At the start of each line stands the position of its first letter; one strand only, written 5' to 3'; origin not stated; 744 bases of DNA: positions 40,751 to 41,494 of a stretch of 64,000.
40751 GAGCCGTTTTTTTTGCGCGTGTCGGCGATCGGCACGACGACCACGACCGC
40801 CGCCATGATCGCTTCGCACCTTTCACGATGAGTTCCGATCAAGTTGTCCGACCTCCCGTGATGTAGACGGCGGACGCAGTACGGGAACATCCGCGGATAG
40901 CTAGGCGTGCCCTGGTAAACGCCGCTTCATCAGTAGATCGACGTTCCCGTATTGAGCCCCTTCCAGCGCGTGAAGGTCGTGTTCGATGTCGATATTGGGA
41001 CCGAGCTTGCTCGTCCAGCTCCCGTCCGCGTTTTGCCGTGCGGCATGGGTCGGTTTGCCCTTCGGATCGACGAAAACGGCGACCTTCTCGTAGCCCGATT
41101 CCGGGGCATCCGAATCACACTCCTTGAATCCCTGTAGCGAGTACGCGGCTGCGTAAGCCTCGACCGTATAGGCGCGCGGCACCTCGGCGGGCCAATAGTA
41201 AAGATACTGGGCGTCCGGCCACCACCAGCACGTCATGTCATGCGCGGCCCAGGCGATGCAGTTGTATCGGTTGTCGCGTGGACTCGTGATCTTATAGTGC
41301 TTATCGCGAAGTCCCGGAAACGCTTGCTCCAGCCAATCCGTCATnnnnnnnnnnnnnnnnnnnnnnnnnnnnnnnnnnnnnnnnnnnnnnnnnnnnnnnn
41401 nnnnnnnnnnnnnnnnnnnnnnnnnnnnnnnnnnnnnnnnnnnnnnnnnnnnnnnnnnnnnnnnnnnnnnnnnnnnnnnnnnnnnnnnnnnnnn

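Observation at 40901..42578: Translationally coupled three-gene cassette of uncharacterised proteins: candidate undescribed defence or toxin-antitoxin-like system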

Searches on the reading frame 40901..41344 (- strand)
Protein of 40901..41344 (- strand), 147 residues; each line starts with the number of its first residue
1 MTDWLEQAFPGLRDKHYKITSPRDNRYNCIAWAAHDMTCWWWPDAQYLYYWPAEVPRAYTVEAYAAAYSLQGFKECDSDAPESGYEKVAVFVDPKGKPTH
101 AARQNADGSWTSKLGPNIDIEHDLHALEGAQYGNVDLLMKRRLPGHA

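Call 4: search_protein_families(library=pfam, proteins=[window:40901-41344:-], max_evalue=1)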
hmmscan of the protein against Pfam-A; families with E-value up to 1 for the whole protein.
window:40901-41344:- (147 aa): 1 family
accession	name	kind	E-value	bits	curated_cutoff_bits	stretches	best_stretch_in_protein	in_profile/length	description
PF24738.1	DUF7689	-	5.5e-38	130.7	22.6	1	18-140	1-118/118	Domain of unknown function (DUF7689)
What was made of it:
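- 40901..41344 (-): Gene C: 147-aa DUF7689 protein, a predicted papain/NlpC-P60-like thiol enzyme. Candidate catalytic codons are Cys29 at 41258-41260, His100 at 41045-41047, Asp119 at 40988-40990 and His122 at 40979-40981. Pfam PF24738 at 130.7 bits against a cut-off of 22.6 (call 4).
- On Pfam DUF7689 (PF24738): 130.7 bits against a cut-off of 22.6, covering profile positions 1-118 of 118 (call 4).
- Checked: C matches Pfam DUF7689 full length (5.5e-38, call 4).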

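Call 5: search_protein_families(library=ncbifam, proteins=[window:40901-41344:-], max_evalue=1)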
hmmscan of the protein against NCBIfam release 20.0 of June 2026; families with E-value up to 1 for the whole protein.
window:40901-41344:- (147 aa): 0 families
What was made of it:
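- On Type II toxin-antitoxin module: B has no Pfam or NCBIfam domain (calls 4, 5).
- On TAC (toxin-antitoxin-chaperone) systems: A has no SecB hit in Pfam or NCBIfam (calls 4, 5).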

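Call 6: search_protein_families(library=padloc, proteins=[window:40901-41344:-], max_evalue=1)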
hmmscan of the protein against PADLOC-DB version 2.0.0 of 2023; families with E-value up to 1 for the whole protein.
window:40901-41344:- (147 aa): 0 families
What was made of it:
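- On Known anti-phage defence systems (PADLOC-DB v2): No hit at E up to 1 for A, B or C (call 6).
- There is no PADLOC hit (call 6).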

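Call 8: find_homologous_proteins(query=window:40901-41344:-)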
Query window:40901-41344:- (147 aa): 292 proteins with E <= 0.001 among 296 candidates; the best 120 are listed.
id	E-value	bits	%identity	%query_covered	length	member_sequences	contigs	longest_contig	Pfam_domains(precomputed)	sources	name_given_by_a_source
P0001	5.2e-98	344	97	100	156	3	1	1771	PF24738.2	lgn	-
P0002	5.4e-50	188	57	97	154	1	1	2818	PF24738.2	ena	-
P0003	9.3e-47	177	53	95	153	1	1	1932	PF24738.2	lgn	-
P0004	1.6e-46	176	57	93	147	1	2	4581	PF24738.2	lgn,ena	-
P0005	2.1e-46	176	55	94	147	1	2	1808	PF24738.2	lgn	-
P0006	5.8e-46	174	56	93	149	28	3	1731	PF24738.2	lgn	-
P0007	1.0e-45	174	55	99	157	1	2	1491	PF24738.2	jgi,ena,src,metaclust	metaclust:\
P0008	2.2e-45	173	57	96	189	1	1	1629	PF24738.2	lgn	-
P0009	2.3e-45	173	56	97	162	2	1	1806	PF24738.2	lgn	-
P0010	2.4e-45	172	56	96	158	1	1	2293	PF24738.2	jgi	jgi:hypothetical protein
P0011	2.6e-45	172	53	95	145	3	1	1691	PF24738.2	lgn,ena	-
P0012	3.5e-45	172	58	93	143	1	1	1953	PF24738.2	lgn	-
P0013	1.5e-44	170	54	98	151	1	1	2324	PF24738.2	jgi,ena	-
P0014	3.3e-44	169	57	96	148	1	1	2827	PF24738.2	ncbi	-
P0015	3.7e-44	169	58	93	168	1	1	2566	PF24738.2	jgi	jgi:hypothetical protein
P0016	4.4e-44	168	51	93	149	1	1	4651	PF24738.2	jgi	-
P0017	4.8e-44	168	53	98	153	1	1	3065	PF24738.2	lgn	-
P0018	4.9e-44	168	58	93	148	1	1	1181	PF24738.2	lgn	-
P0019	6.6e-44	168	55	97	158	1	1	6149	PF24738.2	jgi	jgi:hypothetical protein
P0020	1.4e-43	167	56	97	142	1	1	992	PF24738.2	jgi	-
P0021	1.6e-43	167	53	93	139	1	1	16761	PF24738.2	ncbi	-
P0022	2.2e-43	166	56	96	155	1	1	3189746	PF24738.2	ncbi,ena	-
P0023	2.3e-43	166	52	95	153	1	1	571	PF24738.2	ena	-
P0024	3.5e-43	165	58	95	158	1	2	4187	PF24738.2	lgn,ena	-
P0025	3.7e-43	165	55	95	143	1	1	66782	PF24738.2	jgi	jgi:hypothetical protein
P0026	4.6e-43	165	52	97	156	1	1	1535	PF24738.2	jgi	jgi:hypothetical protein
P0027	5.2e-43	165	55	94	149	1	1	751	PF24738.2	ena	-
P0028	1.1e-42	164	54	96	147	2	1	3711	PF24738.2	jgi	-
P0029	1.1e-42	164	53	93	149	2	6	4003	PF24738.2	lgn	-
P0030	1.2e-42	164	54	97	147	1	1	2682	PF24738.2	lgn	-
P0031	1.4e-42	163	57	95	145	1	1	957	PF24738.2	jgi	jgi:hypothetical protein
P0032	1.7e-42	163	52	96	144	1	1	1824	PF24738.2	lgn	-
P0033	2.0e-42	163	50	93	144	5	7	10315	PF24738.2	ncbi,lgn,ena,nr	ncbi:MAG: hypothetical protein IMY85_11340 [Chloroflexi bacterium]|nr:hypothetical protein [Chlorofl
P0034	2.7e-42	163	51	96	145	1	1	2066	PF24738.2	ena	-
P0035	2.8e-42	162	51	93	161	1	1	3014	PF24738.2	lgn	-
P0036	2.9e-42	162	55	96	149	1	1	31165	PF24738.2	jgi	jgi:hypothetical protein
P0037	4.9e-42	162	51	96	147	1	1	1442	PF24738.2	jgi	jgi:hypothetical protein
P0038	6.3e-42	161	51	96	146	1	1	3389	PF24738.2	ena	-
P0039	6.6e-42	161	58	93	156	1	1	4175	PF24738.2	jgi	jgi:hypothetical protein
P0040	7.0e-42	161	51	97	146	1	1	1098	PF24738.2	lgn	-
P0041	8.8e-42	161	58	88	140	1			PF24738.2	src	-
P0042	1.4e-41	160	55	85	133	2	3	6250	PF24738.2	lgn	-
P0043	1.5e-41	160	54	94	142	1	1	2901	PF24738.2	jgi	jgi:hypothetical protein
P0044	1.9e-41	160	55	93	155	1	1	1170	PF24738.2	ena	-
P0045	2.3e-41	160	57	93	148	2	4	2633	PF24738.2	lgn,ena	-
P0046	2.5e-41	159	52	95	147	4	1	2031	PF24738.2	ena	-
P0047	3.6e-41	159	51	96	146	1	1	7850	PF24738.2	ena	-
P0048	3.9e-41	159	52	95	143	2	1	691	PF24738.2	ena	-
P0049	4.1e-41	159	49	93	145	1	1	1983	PF24738.2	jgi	-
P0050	4.4e-41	159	57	93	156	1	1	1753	PF24738.2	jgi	jgi:hypothetical protein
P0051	4.4e-41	159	57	93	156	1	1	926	PF24738.2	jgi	jgi:hypothetical protein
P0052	4.6e-41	159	57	90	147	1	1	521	PF24738.2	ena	-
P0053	5.4e-41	158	56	95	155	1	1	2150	PF24738.2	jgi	jgi:hypothetical protein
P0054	5.9e-41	158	53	93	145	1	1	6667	PF24738.2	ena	-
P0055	6.1e-41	158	54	93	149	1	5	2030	PF24738.2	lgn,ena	-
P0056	6.3e-41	158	52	95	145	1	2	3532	PF24738.2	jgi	jgi:hypothetical protein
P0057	6.7e-41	158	50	96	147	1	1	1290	PF24738.2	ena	-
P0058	7.2e-41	158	50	93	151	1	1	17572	PF24738.2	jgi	jgi:hypothetical protein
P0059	7.7e-41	158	51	96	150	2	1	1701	PF24738.2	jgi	jgi:hypothetical protein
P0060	8.8e-41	158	52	98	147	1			PF24738.2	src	-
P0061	9.9e-41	157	52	93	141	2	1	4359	PF24738.2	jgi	-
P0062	1.0e-40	157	51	93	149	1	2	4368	PF24738.2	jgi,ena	jgi:hypothetical protein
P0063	1.1e-40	157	53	94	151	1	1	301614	PF24738.2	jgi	jgi:hypothetical protein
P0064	1.3e-40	157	52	94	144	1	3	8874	PF24738.2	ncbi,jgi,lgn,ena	jgi:hypothetical protein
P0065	1.4e-40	157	55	93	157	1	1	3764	PF24738.2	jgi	jgi:hypothetical protein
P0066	1.6e-40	157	52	97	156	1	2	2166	PF24738.2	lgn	-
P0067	2.2e-40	156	56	93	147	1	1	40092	PF24738.2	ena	-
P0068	2.3e-40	156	53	95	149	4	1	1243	PF24738.2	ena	-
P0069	2.6e-40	156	53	98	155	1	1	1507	PF24738.2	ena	-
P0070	2.8e-40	156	53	95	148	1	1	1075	PF24738.2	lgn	-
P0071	3.0e-40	156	50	93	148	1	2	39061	PF24738.2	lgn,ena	-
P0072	3.2e-40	156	51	96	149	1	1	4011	PF24738.2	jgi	jgi:hypothetical protein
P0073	3.2e-40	156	53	93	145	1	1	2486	PF24738.2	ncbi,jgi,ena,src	-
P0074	3.2e-40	156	50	95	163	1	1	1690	PF24738.2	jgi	jgi:hypothetical protein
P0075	3.3e-40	156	52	93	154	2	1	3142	PF24738.2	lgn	-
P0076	5.3e-40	155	49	94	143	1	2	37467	PF24738.2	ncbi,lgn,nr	ncbi:MAG: hypothetical protein L0Z73_08720 [Gammaproteobacteria bacterium]|nr:hypothetical protein [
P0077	5.5e-40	155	52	96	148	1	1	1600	PF24738.2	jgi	jgi:hypothetical protein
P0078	5.7e-40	155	53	96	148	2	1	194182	PF24738.2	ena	-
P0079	9.2e-40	154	51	93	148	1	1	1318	PF24738.2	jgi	-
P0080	9.9e-40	154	55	93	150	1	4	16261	PF24738.2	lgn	-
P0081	1.1e-39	154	53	93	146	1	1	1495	PF24738.2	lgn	-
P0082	1.2e-39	154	57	93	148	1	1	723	PF24738.2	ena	-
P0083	1.3e-39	154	51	95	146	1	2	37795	PF24738.2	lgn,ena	-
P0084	1.4e-39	154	53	97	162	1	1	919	PF24738.2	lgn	-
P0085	1.4e-39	154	52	95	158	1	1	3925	PF24738.2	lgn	-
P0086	1.5e-39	154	56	93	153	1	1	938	PF24738.2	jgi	jgi:hypothetical protein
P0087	1.6e-39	154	54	97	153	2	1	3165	PF24738.2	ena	-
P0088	1.6e-39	153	53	96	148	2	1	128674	PF24738.2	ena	-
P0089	1.7e-39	153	51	95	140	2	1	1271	PF24738.2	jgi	jgi:hypothetical protein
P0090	1.8e-39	153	51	96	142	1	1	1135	PF24738.2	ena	-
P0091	2.0e-39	153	51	100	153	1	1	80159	PF24738.2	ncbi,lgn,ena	ncbi:MAG: hypothetical protein U0793_26205 [Gemmataceae bacterium]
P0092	2.2e-39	153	51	95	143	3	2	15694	PF24738.2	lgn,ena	-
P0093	2.4e-39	153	51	93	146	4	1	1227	PF24738.2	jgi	-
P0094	2.7e-39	153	49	95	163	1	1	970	PF24738.2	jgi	jgi:hypothetical protein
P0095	3.0e-39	153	52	95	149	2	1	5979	PF24738.2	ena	-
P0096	3.0e-39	153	51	96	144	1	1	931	PF24738.2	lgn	-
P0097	3.3e-39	152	52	97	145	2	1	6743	PF24738.2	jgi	jgi:hypothetical protein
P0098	3.4e-39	152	54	93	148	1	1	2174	PF24738.2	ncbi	-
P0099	3.5e-39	152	56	93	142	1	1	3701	PF24738.2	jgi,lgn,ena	-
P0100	3.6e-39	152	51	97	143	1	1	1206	PF24738.2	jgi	jgi:hypothetical protein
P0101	3.7e-39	152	51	97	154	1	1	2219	PF24738.2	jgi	jgi:hypothetical protein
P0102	4.2e-39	152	54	93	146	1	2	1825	PF24738.2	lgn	-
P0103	4.3e-39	152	51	93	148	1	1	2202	PF24738.2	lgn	-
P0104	4.4e-39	152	55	93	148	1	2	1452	PF24738.2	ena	-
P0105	4.8e-39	152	50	93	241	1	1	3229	PF24738.2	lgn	-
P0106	4.8e-39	152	50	93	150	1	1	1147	PF24738.2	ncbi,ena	-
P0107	5.4e-39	152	51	95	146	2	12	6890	PF24738.2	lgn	-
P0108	5.8e-39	152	53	93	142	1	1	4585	PF24738.2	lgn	-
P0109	6.2e-39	152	52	92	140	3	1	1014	PF24738.2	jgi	-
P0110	7.1e-39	151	52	98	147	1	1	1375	PF24738.2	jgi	jgi:hypothetical protein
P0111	8.0e-39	151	52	97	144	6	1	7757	PF24738.2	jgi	jgi:hypothetical protein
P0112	1.1e-38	151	55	95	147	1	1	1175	PF24738.2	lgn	-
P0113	1.3e-38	151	55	93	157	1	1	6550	PF24738.2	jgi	jgi:hypothetical protein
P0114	1.3e-38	151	50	96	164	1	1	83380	PF24738.2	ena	-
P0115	1.7e-38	150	49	96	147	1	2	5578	PF24738.2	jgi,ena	jgi:hypothetical protein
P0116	1.9e-38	150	49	95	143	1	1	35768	PF24738.2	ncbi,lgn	-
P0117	2.0e-38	150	51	93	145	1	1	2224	PF24738.2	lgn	-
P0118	2.0e-38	150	51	95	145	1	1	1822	PF24738.2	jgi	jgi:hypothetical protein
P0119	2.2e-38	150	48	97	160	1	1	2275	PF24738.2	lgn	-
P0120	2.6e-38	150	55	93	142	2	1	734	PF24738.2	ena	-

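Call 9: search_solved_structures(query=window:40901-41344:-, max_evalue=10)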
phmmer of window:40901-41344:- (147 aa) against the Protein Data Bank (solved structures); distinct sequences matched with E-value up to 10: 4.
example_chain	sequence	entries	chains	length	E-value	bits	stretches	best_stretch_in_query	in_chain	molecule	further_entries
6a7a_A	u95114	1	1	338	0.43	13.8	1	16-117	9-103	Aldo-keto reductase family 1 member C1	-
2c3v_A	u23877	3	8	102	0.44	13.8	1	82-128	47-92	ALPHA-AMYLASE G-6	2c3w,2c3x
1xjb_A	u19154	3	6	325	1.3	12.2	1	24-117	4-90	Aldo-keto reductase family 1 member C2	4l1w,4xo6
1mrq_A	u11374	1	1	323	1.6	12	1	24-117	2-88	Aldo-keto reductase family 1 member C1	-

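Call 14: find_related_loci(query=A1, collection=genome_contigs, flank=8000)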
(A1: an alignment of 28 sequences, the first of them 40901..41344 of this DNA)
Query A1 (147 aa) in genome_contigs; peptide patterns used: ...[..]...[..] (x = any residue, [..] = any of these).
600 stretches matched a pattern (row limit reached: there are more); 593 encode a relative of the query (tblastn E <= 1e-3); the best 80 are kept; 80 distinct loci.
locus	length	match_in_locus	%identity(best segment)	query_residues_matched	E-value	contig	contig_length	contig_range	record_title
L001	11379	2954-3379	56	1-141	2e-48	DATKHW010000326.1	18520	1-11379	MAG TPA_asm: Gemmataceae bacterium isolate SMAG_U14588 k141_3709487, whole genome shotgun sequence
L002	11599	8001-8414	54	5-141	4e-48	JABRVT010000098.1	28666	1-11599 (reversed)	MAG: Candidatus Brocadia sp. isolate MAG-01r c_000000000385, whole genome shotgun sequence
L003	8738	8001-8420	56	2-141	2e-48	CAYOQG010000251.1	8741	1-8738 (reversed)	MAG TPA_asm: uncultured Phycisphaeraceae bacterium isolate SRP323688_co1_276 genome assembly, contig: NODE_11759_length_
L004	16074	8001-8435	56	1-144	3e-48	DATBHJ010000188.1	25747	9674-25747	MAG TPA_asm: Gemmataceae bacterium isolate SMAG_U3862 k141_2537264, whole genome shotgun sequence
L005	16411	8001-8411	55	5-141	7e-47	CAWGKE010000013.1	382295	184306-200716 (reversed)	MAG: uncultured Planctomycetaceae bacterium isolate MFD05705.bin.2.110 genome assembly, contig: contig_35569, whole geno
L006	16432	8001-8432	53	5-147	1e-46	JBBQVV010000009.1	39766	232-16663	MAG: Chthonomonadales bacterium isolate Co_metawrap_2016 Cmw_2016_k141_28030215_length_39766_cov_8.0000, whole genome sh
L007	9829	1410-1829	53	5-143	1e-46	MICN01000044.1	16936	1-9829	MAG: Syntrophus sp. GWC2_56_31 gwc2_scaffold_20982, whole genome shotgun sequence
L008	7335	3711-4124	54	5-141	1e-46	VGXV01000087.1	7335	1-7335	MAG: Planctomycetota bacterium isolate K_DeepCast_100m_m2_328 K_DeepCast_100m_m2_328_Ga0194127_10015366, whole genome sh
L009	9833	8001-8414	54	5-141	1e-46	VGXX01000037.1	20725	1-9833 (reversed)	MAG: Planctomycetota bacterium isolate M_DeepCast_100m_m2_243 M_DeepCast_100m_m2_243_Ga0194119_10004762, whole genome sh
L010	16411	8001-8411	54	5-141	3e-46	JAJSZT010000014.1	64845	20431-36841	MAG: Deltaproteobacteria bacterium isolate CR9063A Ga0402054_019, whole genome shotgun sequence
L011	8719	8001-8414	54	5-144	6e-46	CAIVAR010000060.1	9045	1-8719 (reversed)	MAG: uncultured Anaeromyxobacter sp. isolate Ja1-D5_bin-407 genome assembly, contig: bin-407:060/186, whole genome shotg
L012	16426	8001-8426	55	1-141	4e-46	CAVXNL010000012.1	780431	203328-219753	MAG: uncultured Planctomycetaceae bacterium isolate MFD00731.bin.2.216 genome assembly, contig: contig_44736, whole geno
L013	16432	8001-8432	53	1-141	5e-46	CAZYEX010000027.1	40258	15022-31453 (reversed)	MAG TPA_asm: uncultured Phycisphaera sp. isolate binchicken_co165_75 genome assembly, contig: k141_824340, whole genome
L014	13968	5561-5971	52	5-141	2e-45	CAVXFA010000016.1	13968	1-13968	MAG: uncultured delta proteobacterium isolate MFD04408.bin.1.124 genome assembly, contig: contig_119539, whole genome sh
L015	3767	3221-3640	54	5-143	4e-45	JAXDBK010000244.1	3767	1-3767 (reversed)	MAG: Syntrophorhabdus sp. isolate POMEDNA-B16 Raw2_k127_418473, whole genome shotgun sequence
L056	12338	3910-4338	50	5-144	4e-42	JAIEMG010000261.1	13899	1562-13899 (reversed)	MAG: Gemmataceae bacterium isolate co.spades.CONCOCT.2.5kb_030 c_000000000252, whole genome shotgun sequence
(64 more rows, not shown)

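Call 18: predict_structure(alignment_id=A1)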
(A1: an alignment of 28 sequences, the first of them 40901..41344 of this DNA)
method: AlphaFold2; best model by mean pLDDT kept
length: 147 residues; sequences in the alignment: 28
mean_pLDDT: 92.8   pTM: 0.87
mean pLDDT of the five models: 92.8, 92.7, 90.8, 90.8, 89.0
residues with pLDDT >= 90: 119; 70-90: 23; 50-70: 5; < 50: 0
segments of 3 or more residues with pLDDT < 50: none
pLDDT, mean of each block of 10 residues (from residue 1): 84 90 88 92 94 97 98 97 96 97 93 86 95 97 85
secondary structure, 60 per line:
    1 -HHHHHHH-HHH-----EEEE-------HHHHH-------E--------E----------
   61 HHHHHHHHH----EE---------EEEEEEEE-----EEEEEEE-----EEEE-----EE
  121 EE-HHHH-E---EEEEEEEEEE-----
elements in order: H2-8 E18-21 H29-33 H61-69 E85-92 E98-104 E110-113 E119-122 H124-127 E133-142
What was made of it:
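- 40901..41344 (-): In the AF2 model (pLDDT 92.8), Cys29 starts helix 29-33, His100 is in strand 98-104 and His122 ends strand 119-122 (call 18).
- The confident model has Cys at a helix N-terminus and the His residues on strands (call 18).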

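Call 21: fold_search(model_id=the predicted structure, library=pdb)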
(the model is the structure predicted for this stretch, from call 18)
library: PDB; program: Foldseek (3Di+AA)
matches with E <= 10: 821; with E <= 0.001: 0
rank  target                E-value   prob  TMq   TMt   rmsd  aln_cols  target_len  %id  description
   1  1ukf                  3.5e-02  0.69  0.31  0.26   5.6       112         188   14  Crystal Structure of Pseudomonas Avirulence Protein AvrPphB (released 2003-12-09)
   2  9fpa_C                5.0e-02  0.21  0.23  0.16  13.3       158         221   10  DUBS Parachlamydia sp. PcJOS orthorhombic crystal form (released 2025-04-23)
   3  3h41                  6.4e-02  0.77  0.38  0.21   5.5       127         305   16  CRYSTAL STRUCTURE OF A NLPC/P60 FAMILY PROTEIN (BCE_2878) FROM BACILLUS CEREUS ATCC 10987 AT 1.79 A RESOLUTION (released 2009-05-05)
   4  9fn4_A                1.1e-01  0.41  0.31  0.22   7.3       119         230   10  DUBS Parachlamydia sp. PcJOS (released 2025-04-23)
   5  2hbw                  1.2e-01  0.60  0.35  0.25   7.7       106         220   18  Crystal structure of a putative endopeptidase (ava_3396) from anabaena variabilis atcc 29413 at 1.05 A resolution (released 2006-08-08)
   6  9fpa_A                1.3e-01  0.14  0.23  0.16  13.4       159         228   11  DUBS Parachlamydia sp. PcJOS orthorhombic crystal form (released 2025-04-23)
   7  4xcm_B                1.7e-01  0.47  0.32  0.23   6.1        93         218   18  Crystal structure of the putative NlpC/P60 D,L endopeptidase from T. thermophilus (released 2015-01-14)
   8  9rkq_A                1.9e-01  0.13  0.20  0.11   7.3        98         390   13  Agrobacterium phage 7-7-1 portal (released 2025-12-10)
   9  9i0y_a                2.3e-01  0.10  0.16  0.20  13.6        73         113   16  Recombinant Ena2A fibers (released 2025-03-12)
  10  8i2e_B                2.6e-01  0.33  0.28  0.34   4.6        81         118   17  Crystal structure of Bacillus subtilis LytE in complex with IseA (released 2023-04-05)
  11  7vz3_A                2.6e-01  0.09  0.16  0.04  14.1        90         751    8  Cryo-EM structure of Depo32, a Klebsiella phage depolymerase targets the K2 serotype K. pneumoniae (released 2023-08-30)
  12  9i0y_0                2.8e-01  0.09  0.16  0.20  13.6        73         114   16  Recombinant Ena2A fibers (released 2025-03-12)
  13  8i2d                  3.0e-01  0.33  0.29  0.35   4.9        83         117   17  Crystal structure of Bacillus subtilis LytE (released 2023-04-19)
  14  5ek5_B                3.4e-01  0.12  0.20  0.24  11.3        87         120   10  STRUCTURAL CHARACTERIZATION OF IRMA FROM ESCHERICHIA COLI (released 2016-03-09)
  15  4jqr                  3.4e-01  0.06  0.15  0.10  13.5        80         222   16  Crystal structure of a DUF4465 family protein (BACCAC_02373) from Bacteroides caccae ATCC 43185 at 2.05 A resolution (released 2013-04-10)
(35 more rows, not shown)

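Call 23: search_solved_structures(query=A1, max_evalue=10, show_alignments=2)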
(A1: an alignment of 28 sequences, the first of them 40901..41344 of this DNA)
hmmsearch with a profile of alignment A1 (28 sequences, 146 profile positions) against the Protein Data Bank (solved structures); distinct sequences matched with E-value up to 10: 1.
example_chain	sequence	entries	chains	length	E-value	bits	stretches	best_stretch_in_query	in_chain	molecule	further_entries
2c3v_A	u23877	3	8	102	0.25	14.2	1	82-128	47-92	ALPHA-AMYLASE G-6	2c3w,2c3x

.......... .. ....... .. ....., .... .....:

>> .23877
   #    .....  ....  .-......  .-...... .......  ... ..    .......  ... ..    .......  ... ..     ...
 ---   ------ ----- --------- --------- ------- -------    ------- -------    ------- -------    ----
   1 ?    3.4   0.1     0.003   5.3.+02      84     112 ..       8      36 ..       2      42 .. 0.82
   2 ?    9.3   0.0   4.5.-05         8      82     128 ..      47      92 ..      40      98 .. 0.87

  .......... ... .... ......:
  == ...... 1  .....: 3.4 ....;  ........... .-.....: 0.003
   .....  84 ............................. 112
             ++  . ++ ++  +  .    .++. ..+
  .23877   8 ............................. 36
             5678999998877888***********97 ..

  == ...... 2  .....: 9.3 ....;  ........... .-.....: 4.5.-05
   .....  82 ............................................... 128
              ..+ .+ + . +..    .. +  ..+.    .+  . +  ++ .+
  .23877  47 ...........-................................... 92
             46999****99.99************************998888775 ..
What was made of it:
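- On Papain-like / NlpC-P60 cysteine hydrolases (clan CA): There is no Pfam NLPC_P60 or CHAP hit at E up to 1 (call 4) and no PDB profile hit (call 23).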

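Call 33: find_encoding_contigs(protein=P0022, flank=10000, max_places=3)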
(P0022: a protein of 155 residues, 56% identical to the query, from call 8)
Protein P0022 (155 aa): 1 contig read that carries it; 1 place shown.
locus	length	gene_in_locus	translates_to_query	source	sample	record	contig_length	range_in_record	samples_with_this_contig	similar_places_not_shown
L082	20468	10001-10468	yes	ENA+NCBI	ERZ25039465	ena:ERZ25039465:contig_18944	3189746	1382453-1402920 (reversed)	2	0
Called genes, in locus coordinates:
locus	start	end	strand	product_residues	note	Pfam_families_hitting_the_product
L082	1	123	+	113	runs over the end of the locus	PF00254:FKBP_C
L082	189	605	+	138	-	PF00254:FKBP_C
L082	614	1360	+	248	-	PF00254:FKBP_C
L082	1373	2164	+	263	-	PF00254:FKBP_C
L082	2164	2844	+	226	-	PF24814:WD40_Prp19, PF25174:Beta-prop_THOC3, PF25173:Beta-prop_WDR3_1st, PF25175:Beta-prop_WDR5, PF23381:Beta-prop_IFT122_1st, PF24807:WD40_CDC20-Fz, PF24817:WD40_WDHD1_1st, PF23414:Beta-prop_EML_2, +15 more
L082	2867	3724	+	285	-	-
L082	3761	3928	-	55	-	-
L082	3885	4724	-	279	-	PF10228:HPF1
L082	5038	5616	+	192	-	PF13274:SocA_Panacea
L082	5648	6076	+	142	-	-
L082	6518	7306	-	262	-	PF07394:DUF1501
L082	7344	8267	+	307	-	-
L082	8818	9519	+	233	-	PF08668:HDOD (weak), PF13487:HD_5, PF01966:HD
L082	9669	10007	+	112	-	-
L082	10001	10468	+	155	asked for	PF24738:DUF7689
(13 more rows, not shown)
